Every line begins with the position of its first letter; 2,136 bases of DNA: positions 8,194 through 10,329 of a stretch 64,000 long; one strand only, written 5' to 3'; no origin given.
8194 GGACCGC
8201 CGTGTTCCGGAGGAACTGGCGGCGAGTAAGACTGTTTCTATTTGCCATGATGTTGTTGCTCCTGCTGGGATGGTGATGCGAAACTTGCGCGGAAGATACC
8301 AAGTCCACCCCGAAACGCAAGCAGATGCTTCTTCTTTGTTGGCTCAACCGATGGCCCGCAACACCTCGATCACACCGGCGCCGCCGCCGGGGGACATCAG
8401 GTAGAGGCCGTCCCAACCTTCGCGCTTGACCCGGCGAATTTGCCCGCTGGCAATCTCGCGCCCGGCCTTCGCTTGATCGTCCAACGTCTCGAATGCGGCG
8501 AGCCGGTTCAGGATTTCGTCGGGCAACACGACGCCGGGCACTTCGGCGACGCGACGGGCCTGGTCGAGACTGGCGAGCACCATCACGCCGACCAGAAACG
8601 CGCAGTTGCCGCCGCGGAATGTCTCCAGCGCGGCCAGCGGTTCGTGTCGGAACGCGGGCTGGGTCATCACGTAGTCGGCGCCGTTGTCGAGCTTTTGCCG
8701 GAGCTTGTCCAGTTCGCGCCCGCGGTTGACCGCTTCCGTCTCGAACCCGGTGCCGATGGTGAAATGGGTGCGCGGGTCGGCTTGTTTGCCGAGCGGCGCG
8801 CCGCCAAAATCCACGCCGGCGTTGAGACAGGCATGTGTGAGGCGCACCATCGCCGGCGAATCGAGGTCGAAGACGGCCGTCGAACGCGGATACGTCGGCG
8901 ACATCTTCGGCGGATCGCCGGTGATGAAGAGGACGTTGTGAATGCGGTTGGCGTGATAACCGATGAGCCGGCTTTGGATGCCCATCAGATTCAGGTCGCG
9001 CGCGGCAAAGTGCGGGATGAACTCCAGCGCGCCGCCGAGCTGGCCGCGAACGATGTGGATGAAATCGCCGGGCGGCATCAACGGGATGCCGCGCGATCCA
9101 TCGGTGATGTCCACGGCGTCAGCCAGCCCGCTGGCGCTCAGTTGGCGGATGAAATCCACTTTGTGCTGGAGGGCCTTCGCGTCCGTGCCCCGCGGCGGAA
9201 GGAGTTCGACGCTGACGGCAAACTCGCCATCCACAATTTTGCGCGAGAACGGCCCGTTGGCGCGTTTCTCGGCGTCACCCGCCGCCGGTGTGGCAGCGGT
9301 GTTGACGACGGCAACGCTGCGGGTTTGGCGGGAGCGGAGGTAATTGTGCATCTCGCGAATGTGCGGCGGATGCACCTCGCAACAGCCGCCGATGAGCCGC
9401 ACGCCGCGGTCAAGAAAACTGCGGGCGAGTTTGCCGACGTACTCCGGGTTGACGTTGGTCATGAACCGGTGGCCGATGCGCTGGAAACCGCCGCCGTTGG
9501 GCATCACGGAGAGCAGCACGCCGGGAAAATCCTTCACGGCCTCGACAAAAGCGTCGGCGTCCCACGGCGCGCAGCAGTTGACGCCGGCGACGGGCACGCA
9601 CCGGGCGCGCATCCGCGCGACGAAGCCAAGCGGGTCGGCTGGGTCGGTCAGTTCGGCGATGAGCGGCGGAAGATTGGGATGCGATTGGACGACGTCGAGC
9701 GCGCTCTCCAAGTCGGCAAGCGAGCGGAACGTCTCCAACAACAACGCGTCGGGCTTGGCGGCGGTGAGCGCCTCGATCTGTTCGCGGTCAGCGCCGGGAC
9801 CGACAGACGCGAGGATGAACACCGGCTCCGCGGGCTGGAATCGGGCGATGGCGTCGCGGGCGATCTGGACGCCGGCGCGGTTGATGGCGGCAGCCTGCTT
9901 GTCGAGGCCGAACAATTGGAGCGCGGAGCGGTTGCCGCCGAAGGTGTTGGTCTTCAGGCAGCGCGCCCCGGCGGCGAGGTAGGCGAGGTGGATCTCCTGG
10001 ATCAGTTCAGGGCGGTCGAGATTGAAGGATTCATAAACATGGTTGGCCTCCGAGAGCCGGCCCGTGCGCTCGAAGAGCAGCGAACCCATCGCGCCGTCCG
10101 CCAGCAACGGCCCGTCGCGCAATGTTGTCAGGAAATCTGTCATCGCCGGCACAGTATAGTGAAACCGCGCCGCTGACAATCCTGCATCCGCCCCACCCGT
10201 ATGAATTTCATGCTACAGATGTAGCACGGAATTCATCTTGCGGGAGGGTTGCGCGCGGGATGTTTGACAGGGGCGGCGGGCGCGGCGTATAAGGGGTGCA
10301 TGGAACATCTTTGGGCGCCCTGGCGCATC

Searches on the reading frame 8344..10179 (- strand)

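Call 49: search_protein_families(library=pfam, proteins=[window:8344-10179:-], max_evalue=0.001)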
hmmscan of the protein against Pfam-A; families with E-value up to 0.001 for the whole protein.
window:8344-10179:- (611 aa): 2 families
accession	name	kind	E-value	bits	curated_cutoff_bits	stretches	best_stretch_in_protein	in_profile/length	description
PF02574.22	S-methyl_trans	-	2.4e-44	152.7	22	1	25-279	1-281/283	Homocysteine S-methyltransferase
PF02219.23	MTHFR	-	3.1e-21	76.4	24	1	315-596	6-272/287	Methylenetetrahydrofolate reductase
